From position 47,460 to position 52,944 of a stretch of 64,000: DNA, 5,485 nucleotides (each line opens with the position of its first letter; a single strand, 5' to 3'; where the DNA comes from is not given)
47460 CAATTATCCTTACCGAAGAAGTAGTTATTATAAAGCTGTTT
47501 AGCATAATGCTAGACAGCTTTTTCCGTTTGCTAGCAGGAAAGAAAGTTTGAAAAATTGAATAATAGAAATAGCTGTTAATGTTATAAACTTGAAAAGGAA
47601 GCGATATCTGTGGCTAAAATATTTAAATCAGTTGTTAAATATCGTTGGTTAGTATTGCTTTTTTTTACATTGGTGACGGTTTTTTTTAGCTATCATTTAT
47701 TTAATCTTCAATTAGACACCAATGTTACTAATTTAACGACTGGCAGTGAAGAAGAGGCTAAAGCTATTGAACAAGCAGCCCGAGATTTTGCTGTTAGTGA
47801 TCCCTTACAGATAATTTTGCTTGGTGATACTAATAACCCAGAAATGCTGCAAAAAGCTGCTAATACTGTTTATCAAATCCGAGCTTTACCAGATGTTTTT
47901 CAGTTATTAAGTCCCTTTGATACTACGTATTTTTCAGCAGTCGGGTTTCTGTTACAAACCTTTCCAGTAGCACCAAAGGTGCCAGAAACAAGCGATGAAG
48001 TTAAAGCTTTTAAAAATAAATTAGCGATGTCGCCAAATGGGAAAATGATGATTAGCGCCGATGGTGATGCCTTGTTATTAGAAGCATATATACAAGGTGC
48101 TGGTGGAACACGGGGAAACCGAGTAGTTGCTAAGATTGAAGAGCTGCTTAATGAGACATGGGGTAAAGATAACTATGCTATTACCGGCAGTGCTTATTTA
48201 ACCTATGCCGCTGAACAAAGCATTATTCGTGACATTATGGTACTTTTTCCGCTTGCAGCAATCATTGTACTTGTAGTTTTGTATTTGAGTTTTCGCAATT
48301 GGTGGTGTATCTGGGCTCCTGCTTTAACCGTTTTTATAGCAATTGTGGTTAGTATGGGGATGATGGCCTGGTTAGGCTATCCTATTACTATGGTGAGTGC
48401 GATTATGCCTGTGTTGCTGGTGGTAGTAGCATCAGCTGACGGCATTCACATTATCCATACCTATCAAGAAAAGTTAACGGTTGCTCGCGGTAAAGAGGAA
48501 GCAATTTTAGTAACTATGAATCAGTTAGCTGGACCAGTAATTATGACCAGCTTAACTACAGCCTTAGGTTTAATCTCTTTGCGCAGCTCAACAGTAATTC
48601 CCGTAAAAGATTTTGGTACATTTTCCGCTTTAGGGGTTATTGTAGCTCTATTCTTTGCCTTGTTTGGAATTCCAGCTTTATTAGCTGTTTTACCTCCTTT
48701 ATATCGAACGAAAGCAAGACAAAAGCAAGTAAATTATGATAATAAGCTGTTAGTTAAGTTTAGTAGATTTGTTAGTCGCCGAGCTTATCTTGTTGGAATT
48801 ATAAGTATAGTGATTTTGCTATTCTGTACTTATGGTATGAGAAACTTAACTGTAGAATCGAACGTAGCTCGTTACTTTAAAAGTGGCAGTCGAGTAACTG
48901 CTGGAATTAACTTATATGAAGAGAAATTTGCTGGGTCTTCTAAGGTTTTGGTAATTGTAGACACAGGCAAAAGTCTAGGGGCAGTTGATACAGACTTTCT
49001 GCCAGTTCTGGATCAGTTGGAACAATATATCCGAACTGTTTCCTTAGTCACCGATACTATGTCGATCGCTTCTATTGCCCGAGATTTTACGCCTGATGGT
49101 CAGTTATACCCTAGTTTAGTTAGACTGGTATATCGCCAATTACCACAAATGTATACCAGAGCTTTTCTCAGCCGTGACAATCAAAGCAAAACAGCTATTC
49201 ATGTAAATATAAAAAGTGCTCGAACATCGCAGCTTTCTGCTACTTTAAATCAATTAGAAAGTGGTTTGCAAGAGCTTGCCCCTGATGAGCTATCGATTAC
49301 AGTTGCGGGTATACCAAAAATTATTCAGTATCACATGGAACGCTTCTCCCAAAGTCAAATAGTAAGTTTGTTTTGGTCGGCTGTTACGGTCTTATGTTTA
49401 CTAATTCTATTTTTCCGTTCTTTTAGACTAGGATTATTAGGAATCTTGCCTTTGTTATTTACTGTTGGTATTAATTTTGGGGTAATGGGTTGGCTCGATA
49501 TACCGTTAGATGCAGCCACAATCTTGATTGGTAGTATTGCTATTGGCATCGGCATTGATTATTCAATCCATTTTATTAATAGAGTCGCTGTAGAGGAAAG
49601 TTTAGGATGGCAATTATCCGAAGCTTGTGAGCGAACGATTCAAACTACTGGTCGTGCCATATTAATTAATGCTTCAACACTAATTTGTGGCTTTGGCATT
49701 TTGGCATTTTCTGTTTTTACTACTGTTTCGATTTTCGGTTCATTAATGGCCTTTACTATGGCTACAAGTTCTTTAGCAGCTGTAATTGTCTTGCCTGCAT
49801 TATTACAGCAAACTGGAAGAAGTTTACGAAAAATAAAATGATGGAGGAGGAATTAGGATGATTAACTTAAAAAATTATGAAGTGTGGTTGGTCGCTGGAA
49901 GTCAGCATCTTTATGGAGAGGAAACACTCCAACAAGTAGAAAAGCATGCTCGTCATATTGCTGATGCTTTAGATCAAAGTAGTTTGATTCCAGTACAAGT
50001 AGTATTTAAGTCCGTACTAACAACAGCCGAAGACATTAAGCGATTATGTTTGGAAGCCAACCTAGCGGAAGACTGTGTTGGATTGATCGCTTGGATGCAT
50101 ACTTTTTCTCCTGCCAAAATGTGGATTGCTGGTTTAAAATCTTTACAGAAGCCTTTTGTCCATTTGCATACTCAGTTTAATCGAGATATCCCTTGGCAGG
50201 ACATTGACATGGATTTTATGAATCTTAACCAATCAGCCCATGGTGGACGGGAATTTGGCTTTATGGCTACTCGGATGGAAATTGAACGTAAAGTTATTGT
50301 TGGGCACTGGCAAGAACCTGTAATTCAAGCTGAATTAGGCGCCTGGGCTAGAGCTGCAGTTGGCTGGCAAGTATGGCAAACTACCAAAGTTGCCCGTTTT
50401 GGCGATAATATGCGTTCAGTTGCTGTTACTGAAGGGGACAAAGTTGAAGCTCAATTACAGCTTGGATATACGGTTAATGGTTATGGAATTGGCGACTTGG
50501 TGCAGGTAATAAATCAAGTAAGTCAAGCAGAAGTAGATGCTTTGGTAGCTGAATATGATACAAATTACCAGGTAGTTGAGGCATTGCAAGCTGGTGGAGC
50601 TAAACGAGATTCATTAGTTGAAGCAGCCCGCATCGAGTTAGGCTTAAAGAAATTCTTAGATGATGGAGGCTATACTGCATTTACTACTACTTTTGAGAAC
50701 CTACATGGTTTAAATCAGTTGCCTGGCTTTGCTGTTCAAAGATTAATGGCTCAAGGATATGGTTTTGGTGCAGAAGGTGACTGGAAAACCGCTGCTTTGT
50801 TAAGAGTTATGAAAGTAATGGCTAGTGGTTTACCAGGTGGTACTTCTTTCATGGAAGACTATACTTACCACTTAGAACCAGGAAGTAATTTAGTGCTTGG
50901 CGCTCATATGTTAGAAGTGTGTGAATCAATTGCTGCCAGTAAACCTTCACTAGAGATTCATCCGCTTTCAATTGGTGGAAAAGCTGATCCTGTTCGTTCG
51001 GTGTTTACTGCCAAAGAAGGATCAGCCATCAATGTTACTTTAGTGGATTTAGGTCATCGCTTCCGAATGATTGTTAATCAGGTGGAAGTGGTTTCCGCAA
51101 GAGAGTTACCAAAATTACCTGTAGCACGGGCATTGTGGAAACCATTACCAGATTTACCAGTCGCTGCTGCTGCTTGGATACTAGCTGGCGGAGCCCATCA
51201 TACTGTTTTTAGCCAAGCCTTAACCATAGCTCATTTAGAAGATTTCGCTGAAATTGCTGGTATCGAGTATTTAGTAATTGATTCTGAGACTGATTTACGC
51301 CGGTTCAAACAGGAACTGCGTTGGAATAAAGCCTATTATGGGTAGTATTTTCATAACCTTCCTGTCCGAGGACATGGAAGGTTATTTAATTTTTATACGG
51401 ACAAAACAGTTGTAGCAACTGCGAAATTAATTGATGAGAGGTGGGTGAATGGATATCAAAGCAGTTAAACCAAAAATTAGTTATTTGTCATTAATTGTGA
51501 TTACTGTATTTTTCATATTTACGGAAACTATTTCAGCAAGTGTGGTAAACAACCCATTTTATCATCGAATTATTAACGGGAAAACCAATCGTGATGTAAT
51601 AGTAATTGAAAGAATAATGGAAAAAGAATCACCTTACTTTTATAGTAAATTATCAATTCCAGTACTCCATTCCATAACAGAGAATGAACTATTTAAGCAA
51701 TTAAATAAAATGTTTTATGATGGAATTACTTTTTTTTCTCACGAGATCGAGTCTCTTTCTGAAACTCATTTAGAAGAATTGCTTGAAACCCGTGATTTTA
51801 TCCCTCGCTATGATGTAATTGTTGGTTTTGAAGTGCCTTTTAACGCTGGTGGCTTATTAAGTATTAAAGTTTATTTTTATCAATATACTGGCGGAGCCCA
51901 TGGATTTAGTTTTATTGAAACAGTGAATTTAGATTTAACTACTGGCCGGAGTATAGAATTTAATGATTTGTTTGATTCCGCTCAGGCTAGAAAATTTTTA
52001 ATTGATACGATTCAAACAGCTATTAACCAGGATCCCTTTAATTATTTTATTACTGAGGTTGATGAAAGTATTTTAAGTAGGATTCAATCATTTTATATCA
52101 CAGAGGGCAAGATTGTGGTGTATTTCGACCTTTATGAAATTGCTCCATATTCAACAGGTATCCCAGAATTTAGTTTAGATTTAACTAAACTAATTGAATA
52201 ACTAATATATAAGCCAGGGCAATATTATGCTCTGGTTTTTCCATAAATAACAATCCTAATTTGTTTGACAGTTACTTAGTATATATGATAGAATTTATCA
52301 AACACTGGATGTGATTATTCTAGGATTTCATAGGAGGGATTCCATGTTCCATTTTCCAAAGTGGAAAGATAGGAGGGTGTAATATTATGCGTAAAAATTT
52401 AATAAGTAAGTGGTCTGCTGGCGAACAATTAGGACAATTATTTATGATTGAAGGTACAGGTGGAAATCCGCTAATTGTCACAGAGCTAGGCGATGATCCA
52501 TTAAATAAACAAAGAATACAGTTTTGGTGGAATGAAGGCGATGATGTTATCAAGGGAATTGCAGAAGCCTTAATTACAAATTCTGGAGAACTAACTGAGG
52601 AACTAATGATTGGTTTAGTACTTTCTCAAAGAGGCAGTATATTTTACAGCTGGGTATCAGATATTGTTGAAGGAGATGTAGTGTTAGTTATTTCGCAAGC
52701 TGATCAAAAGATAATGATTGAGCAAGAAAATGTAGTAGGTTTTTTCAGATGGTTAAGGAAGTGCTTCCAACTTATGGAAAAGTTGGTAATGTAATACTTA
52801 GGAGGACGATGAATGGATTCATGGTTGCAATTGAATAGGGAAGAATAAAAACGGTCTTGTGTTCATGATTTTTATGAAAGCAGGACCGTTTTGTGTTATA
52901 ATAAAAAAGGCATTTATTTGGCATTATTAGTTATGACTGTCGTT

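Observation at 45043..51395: Unusual operon content: lectin-like/FG-GAP propeller protein and an MMPL/RND-type transporter co-transcribed with araA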

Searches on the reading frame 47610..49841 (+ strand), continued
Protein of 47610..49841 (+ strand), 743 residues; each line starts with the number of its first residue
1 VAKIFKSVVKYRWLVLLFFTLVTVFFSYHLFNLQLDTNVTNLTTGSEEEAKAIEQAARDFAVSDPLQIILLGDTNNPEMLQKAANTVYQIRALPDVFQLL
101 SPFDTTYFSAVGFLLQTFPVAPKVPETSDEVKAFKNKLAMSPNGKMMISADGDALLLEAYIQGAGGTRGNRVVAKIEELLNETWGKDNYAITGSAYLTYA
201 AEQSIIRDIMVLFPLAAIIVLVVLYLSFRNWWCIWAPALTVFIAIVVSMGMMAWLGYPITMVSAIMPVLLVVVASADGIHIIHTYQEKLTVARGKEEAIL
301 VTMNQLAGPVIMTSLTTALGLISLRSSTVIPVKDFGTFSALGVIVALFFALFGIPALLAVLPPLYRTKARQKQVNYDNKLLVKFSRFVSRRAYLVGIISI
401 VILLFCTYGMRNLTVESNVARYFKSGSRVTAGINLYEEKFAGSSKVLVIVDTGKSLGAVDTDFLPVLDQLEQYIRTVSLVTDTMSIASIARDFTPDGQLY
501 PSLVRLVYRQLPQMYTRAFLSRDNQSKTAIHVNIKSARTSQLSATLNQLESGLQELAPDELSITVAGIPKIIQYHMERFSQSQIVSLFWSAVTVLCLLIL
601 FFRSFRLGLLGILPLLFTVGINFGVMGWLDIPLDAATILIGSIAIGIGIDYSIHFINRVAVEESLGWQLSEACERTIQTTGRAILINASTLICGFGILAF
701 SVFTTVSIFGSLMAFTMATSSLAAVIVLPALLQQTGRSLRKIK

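Call 25: search_protein_families(library=pfam, proteins=[L015:3739-5124:+, L015:5968-6762:-, L015:6937-7857:-, L015:7933-8517:+, L015:8567-9859:-, L015:12253-13872:-, L015:14930-15931:+, L015:15912-17195:+, L015:17230-18603:+, L016:2813-5635:-], max_evalue=0.00001)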
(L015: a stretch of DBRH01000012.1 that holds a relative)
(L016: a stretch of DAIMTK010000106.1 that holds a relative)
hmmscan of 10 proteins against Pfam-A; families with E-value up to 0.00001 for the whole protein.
L015:3739-5124:+ (461 aa): 2 families
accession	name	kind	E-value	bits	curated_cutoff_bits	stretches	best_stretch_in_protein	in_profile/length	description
PF01554.23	MatE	-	1.1e-72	243.4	24.9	2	29-189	1-160/161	MatE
PF03023.19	MurJ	-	7e-11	41.8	27.4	1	23-228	199-406/451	Lipid II flippase MurJ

L015:5968-6762:- (264 aa): 2 families
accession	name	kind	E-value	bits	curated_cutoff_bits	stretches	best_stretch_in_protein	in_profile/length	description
PF09860.14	DUF2087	-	4.5e-28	97.6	22.4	1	195-261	2-68/69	Uncharacterized protein conserved in bacteria (DUF2087)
PF00196.25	GerE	-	5.7e-06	26.3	23.5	0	95-136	3-44/57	Bacterial regulatory proteins, luxR family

L015:6937-7857:- (306 aa): 4 families
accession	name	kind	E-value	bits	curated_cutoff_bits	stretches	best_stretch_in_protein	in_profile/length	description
PF00583.31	Acetyltransf_1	-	4.3e-16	59.7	20.7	1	186-293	10-116/116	Acetyltransferase (GNAT) family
PF13508.13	Acetyltransf_7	-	2.2e-11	44.4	27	1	214-293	5-82/84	Acetyltransferase (GNAT) domain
PF13673.13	Acetyltransf_10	-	1.2e-09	38.6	23.6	1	234-296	52-110/128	Acetyltransferase (GNAT) domain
PF13527.13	Acetyltransf_9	-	3.8e-07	30.6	25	0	174-295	7-126/127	Acetyltransferase (GNAT) domain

L015:7933-8517:+ (194 aa): 1 family
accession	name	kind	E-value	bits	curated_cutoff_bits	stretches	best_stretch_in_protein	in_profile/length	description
PF02659.21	Mntp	-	2.3e-50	170.8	24.4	1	40-187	4-152/152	Putative manganese efflux pump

L015:8567-9859:- (430 aa): 2 families
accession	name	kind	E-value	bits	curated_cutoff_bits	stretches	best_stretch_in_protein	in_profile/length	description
PF07690.21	MFS_1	-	3.1e-39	135.3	33.4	2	39-373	1-346/347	Major Facilitator Superfamily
PF12832.13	MFS_1_like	-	4.2e-07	29.8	25.2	1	33-190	211-370/373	MFS_1 like family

L015:12253-13872:- (539 aa): 0 families

L015:14930-15931:+ (333 aa): 4 families
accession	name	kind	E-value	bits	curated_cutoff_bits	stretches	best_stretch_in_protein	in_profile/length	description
PF07726.17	AAA_3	-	1.1e-61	206.9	27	1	53-182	1-130/131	ATPase family associated with various cellular activities (AAA)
PF17863.7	AAA_lid_2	-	7.1e-24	83.8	22.7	1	246-318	2-74/74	AAA lid domain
PF07728.20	AAA_5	-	2.7e-11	44.1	22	1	59-181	7-139/139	AAA domain (dynein-related subfamily)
PF00004.35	AAA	-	1.3e-07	32.5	21.2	1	59-182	6-124/131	ATPase family associated with various cellular activities (AAA)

L015:15912-17195:+ (427 aa): 0 families

L015:17230-18603:+ (457 aa): 0 families

L016:2813-5635:- (940 aa): 4 families
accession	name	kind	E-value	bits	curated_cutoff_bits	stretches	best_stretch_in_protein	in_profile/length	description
PF00072.30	Response_reg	-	1.6e-29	102.7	30.2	1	696-806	1-110/111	Response regulator receiver domain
PF02518.31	HATPase_c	-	1.5e-27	96.6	26.4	1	448-557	1-109/111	Histidine kinase-, DNA gyrase B-, and HSP90-like ATPase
PF00512.31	HisKA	-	3.1e-23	82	26.9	1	336-400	1-65/66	His Kinase A (phospho-acceptor) domain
PF01627.28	Hpt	-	1e-10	42.2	24.6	1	866-933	8-75/84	Hpt domain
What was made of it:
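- The closest outgroup, Kosmotogaceae at 42%, has no sugar context (call 25).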

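Call 38: search_solved_structures(query=window:47610-49841:+, max_evalue=0.001)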
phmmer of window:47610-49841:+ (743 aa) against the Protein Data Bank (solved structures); distinct sequences matched with E-value up to 0.001: 38.
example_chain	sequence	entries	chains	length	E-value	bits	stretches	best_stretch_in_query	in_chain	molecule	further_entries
6wu0_B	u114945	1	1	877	9.5e-12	47.3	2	182-365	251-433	Hopanoid biosynthesis associated RND transporter like protein HpnN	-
8yr0_A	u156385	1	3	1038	1.5e-08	36.8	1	209-368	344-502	Cation/multidrug efflux pump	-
5xam_A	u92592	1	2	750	1.6e-08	36.7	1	218-369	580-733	Protein translocase subunit SecD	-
5xan_A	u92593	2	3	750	1.6e-08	36.7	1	218-369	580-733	Protein translocase subunit SecD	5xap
5t0o_A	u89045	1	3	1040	2.1e-08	36.3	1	163-361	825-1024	CmeB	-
6tbu_A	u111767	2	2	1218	2.4e-08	36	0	199-364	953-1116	Protein dispatched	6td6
5lq3_A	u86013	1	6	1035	5.7e-08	34.8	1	163-360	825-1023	CmeB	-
22xk_B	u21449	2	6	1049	6.5e-08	34.6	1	519-733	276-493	MexBYB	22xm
6n40_A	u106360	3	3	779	7.1e-08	34.5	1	594-736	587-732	Membrane protein, MmpL family protein | Trehalose monomycolate exporter MmpL3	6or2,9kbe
8qkk_A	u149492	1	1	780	7.2e-08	34.5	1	594-736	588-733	Trehalose monomycolate exporter MmpL3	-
7k7m_A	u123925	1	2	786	7.3e-08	34.5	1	594-736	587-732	Drug exporters of the RND superfamily-like protein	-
6ajf_A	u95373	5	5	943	1.2e-07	33.8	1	594-736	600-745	Drug exporters of the RND superfamily-like protein,Endolysin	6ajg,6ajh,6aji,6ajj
5khn_B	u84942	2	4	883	1.2e-07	33.7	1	207-367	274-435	RND transporter | Putative RND superfamily efflux pump membrane protein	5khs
7c2m_A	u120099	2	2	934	1.4e-07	33.6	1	594-736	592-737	Chimera of drug exporters of the RND superfamily-like protein and Endolysin | Drug exporters of the RND superfamily-like protein,Endolysin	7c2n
8gjj_B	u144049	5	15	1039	1.4e-07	33.5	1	201-406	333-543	Efflux pump membrane transporter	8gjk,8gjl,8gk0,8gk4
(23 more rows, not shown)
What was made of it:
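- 47610..49841 (+): HAE3-like RND/MMPL transporter (743 aa). Best PDB match is HpnN, 9.5e-12 (call 38).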

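Call 54: find_related_loci(query=A1, collection=metagenome_contigs, flank=6000)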
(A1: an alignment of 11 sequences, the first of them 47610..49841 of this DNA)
Query A1 (743 aa) in metagenome_contigs; peptide patterns used: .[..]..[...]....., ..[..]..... (x = any residue, [..] = any of these).
342 stretches matched a pattern; 37 encode a relative of the query (tblastn E <= 1e-3); 34 distinct loci.
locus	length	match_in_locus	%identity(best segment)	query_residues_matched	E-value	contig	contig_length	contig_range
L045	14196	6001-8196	52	10-741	0e+0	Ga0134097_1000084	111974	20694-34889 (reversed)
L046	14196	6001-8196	52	10-741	0e+0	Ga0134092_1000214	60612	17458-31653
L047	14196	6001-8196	52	10-741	0e+0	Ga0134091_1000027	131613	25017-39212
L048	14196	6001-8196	52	10-741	0e+0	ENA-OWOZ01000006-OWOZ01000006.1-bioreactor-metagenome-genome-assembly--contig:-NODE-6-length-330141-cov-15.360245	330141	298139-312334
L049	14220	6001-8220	50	9-733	0e+0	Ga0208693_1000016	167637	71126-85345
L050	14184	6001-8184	50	9-733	0e+0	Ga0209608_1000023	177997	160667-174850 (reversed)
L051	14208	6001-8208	51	9-741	0e+0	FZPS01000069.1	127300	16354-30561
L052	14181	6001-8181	54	9-733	0e+0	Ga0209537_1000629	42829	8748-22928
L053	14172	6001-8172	42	11-734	0e+0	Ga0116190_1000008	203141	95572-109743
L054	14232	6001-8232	54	1-733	0e+0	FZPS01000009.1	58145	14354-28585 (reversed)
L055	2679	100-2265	42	13-734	0e+0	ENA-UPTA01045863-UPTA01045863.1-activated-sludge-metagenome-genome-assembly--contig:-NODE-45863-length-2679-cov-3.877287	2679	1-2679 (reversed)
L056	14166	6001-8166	42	13-734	0e+0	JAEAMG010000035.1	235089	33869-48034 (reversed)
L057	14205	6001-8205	49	9-741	0e+0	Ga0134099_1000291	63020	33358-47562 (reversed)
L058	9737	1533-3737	41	1-735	0e+0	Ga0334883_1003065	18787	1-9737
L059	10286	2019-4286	30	1-732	2e-80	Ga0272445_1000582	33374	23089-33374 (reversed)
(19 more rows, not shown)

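Call 108: list_cluster_members(proteins=[window:47610-49841:+, window:49858-51345:+, window:43359-44909:+])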
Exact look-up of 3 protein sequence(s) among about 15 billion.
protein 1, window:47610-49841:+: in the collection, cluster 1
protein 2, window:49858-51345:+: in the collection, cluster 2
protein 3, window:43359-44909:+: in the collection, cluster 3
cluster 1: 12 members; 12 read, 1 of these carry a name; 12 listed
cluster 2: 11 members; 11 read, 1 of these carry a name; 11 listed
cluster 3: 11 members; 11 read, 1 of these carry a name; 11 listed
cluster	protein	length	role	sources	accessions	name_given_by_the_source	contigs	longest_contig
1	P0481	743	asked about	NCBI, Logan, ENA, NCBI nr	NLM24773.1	MAG: RND family transporter [Firmicutes bacterium] | RND family transporter [Bacillota bacterium]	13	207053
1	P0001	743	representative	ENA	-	-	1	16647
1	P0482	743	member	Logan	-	-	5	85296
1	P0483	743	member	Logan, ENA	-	-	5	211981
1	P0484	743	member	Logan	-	-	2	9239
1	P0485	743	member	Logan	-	-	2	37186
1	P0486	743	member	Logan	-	-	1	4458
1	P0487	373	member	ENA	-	-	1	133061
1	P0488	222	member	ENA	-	-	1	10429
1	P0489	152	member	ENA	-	-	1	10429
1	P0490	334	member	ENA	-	-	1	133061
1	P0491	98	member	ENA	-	-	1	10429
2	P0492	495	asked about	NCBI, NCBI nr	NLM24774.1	MAG: L-arabinose isomerase [Firmicutes bacterium] | L-arabinose isomerase [Bacillota bacterium]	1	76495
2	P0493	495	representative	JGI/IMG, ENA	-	-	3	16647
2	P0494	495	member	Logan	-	-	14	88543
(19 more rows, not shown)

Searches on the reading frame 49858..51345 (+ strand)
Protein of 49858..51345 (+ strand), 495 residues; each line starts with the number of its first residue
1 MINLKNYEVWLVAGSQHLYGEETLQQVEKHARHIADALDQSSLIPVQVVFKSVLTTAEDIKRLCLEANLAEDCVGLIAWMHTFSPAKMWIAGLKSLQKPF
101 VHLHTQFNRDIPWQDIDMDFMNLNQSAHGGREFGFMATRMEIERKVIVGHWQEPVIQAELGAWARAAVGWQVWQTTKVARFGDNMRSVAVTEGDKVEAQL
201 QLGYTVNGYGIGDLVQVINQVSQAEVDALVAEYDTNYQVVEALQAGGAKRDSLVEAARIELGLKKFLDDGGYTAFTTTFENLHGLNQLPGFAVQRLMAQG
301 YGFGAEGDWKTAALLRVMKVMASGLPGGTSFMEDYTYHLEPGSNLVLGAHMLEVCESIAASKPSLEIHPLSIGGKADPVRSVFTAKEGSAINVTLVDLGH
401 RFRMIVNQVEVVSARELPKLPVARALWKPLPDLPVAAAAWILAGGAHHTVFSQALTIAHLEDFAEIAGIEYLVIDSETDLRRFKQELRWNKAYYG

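Call 3: search_protein_families(library=pfam, proteins=[window:49858-51345:+])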
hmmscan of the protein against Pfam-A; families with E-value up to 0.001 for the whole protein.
window:49858-51345:+ (495 aa): 3 families
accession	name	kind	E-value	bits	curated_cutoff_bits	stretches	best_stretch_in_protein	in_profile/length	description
PF02610.21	AraA_N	-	1.9e-83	278.7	24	1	7-173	1-167/168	L-arabinose isomerase N-terminal domain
PF24856.1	AraA_central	-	7.5e-71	237.8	24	1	177-324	1-148/148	L-arabinose isomerase central domain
PF11762.14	Arabinose_Iso_C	-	2.3e-67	225.6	25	1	328-470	1-144/144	L-arabinose isomerase C-terminal domain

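Call 4: search_protein_families(library=ncbifam, proteins=[window:49858-51345:+])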
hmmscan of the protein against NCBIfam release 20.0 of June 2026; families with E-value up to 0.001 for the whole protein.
window:49858-51345:+ (495 aa): 1 family
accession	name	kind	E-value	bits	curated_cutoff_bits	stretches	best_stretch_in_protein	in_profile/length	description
NF002795.0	PRK02929.1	equivalog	3.3e-251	834.3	622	1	1-494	1-495/499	L-arabinose isomerase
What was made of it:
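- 49858..51345 (+): araA, L-arabinose isomerase (495 aa). All three AraA Pfam domains are present (calls 3, 4).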

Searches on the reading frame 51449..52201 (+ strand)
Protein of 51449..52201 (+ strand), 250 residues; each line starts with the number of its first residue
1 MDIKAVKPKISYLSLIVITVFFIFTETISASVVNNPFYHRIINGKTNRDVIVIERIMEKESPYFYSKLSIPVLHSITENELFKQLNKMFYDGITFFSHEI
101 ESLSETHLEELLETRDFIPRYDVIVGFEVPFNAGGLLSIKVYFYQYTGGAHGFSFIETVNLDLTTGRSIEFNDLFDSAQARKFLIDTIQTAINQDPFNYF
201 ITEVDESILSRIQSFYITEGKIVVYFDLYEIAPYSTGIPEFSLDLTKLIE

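Call 3: search_protein_families(library=pfam, proteins=[window:51449-52201:+])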
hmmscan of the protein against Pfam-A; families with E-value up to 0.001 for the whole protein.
window:51449-52201:+ (250 aa): 2 families
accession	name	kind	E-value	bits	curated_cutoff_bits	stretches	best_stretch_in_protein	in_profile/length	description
PF13739.11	PdaC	-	1e-15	59.1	29.1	1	58-153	2-94/95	Deacetylase PdaC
PF11738.13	DUF3298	-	8.3e-12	46.3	24.1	1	173-243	2-81/84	Protein of unknown function (DUF3298)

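Call 4: search_protein_families(library=ncbifam, proteins=[window:51449-52201:+])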
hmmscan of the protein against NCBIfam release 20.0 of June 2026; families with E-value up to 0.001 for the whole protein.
window:51449-52201:+ (250 aa): 2 families
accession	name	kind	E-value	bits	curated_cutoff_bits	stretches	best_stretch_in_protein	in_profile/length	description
NF052658.1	RsiV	equivalog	1.2e-11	44.5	250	1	17-244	49-272/286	anti-sigma-V factor RsiV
NF043047.1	EstaseRv3036c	equivalog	8.8e-08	31.8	200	1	138-237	114-215/231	esterase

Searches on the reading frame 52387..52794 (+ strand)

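Call 12: search_protein_families(library=pfam, proteins=[window:52387-52794:+], max_evalue=0.00001)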
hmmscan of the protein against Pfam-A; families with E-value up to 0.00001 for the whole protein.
window:52387-52794:+ (135 aa): 0 families

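Call 84: search_protein_families(library=pfam, proteins=[window:52387-52794:+], max_evalue=0.1)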
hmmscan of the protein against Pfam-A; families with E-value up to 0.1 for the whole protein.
window:52387-52794:+ (135 aa): 1 family
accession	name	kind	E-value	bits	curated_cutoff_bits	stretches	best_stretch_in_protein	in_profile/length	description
PF12896.12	ANAPC4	-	0.091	12.7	23.1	0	98-130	168-200/203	Anaphase-promoting complex, cyclosome, subunit 4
